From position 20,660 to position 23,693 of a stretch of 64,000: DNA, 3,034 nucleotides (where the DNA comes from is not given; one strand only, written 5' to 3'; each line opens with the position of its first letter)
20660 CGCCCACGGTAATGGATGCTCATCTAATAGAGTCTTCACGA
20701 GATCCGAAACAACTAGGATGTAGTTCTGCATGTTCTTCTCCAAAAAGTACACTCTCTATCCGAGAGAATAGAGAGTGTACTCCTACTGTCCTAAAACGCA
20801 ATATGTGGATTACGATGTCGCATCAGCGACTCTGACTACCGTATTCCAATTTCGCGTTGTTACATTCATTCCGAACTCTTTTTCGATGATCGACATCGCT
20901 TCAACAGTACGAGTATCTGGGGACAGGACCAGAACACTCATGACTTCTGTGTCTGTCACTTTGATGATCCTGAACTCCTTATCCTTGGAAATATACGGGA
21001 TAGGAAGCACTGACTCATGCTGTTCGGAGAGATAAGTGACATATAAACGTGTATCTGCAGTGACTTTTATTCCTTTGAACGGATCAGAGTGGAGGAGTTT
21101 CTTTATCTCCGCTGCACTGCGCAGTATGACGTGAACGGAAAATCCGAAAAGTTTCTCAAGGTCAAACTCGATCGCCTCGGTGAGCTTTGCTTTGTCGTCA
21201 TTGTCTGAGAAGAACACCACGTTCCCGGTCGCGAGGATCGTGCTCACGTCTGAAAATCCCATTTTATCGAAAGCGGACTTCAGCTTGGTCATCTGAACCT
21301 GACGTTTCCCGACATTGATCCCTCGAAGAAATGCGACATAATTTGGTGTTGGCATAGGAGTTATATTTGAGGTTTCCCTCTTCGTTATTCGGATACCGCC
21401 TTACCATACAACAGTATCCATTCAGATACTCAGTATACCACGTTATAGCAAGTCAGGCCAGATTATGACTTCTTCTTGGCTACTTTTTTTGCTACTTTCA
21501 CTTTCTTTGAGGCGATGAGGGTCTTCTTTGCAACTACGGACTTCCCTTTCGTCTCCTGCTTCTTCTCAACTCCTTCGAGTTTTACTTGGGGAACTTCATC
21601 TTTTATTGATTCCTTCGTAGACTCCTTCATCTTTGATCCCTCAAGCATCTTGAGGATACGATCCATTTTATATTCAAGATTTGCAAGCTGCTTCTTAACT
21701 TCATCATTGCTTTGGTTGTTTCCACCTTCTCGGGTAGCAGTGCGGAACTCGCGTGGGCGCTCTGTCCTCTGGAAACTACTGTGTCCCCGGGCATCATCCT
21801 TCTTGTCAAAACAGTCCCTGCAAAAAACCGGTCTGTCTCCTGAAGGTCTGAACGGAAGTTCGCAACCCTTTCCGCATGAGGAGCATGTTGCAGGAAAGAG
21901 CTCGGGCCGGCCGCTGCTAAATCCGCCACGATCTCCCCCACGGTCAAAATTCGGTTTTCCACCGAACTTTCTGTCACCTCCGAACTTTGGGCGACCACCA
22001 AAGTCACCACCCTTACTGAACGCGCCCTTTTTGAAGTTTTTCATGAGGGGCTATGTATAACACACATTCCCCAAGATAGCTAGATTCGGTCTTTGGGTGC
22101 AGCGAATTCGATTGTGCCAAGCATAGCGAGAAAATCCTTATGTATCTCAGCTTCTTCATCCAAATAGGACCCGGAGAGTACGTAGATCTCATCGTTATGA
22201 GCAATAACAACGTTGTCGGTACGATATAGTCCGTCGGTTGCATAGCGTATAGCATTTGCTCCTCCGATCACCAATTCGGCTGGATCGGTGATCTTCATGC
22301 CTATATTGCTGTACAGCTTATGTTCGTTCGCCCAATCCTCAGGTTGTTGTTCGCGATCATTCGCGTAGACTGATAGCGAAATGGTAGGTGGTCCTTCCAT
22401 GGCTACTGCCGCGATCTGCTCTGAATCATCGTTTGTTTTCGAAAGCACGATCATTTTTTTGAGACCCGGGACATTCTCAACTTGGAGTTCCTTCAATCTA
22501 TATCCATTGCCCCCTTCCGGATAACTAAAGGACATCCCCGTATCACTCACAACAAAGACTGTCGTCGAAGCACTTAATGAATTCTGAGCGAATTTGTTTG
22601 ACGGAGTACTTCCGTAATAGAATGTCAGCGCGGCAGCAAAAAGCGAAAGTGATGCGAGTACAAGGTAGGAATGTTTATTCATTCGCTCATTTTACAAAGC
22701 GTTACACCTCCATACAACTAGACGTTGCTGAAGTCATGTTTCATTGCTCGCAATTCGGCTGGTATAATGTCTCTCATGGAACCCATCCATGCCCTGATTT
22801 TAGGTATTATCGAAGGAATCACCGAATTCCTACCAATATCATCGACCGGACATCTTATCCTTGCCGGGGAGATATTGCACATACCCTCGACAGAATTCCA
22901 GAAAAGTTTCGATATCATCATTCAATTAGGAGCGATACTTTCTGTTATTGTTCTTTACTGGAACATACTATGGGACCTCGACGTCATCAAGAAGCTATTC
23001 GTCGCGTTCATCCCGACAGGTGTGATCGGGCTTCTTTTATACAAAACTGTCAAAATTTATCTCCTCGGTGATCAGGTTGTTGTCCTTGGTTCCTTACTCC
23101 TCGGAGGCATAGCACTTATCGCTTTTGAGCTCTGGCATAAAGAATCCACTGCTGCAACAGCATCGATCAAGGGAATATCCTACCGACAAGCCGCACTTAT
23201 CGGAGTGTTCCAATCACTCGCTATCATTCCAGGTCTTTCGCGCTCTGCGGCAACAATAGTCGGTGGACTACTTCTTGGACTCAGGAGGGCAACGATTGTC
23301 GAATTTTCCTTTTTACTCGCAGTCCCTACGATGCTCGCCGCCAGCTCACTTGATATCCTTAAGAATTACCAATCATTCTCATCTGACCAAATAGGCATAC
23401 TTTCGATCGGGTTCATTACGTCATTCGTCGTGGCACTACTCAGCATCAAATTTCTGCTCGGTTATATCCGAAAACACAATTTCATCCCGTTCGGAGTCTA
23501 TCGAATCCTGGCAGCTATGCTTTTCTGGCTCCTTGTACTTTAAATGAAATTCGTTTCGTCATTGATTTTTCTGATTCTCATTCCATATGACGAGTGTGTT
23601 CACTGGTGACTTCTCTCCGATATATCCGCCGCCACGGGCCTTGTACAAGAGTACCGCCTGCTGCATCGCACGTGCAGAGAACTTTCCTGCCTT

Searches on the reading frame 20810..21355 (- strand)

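Call 16: search_protein_families(library=pfam, proteins=[window:20810-21355:-], max_evalue=0.001)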
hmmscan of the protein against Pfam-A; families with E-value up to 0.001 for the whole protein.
window:20810-21355:- (181 aa): 1 family
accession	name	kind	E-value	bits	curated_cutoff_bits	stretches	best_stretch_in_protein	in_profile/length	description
PF08002.16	DUF1697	-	6.5e-33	114.5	24.4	1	5-114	3-112/137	Protein of unknown function (DUF1697)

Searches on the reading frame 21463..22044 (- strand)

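Call 16: search_protein_families(library=pfam, proteins=[window:21463-22044:-], max_evalue=0.001)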
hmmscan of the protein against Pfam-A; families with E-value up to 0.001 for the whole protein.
window:21463-22044:- (193 aa): 1 family
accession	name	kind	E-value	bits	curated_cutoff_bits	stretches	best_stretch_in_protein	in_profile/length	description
PF23477.1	zf_Tbcl_2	-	2.4e-15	56.4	27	1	48-82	2-36/37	Probable treble clef zinc finger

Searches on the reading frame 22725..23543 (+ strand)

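Call 16: search_protein_families(library=pfam, proteins=[window:22725-23543:+], max_evalue=0.001)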
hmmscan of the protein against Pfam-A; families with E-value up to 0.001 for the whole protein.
window:22725-23543:+ (272 aa): 1 family
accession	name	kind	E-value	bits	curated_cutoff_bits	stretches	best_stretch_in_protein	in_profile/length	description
PF02673.24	BacA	-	1.9e-71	241.2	33.4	1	23-265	1-256/257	Bacitracin resistance protein BacA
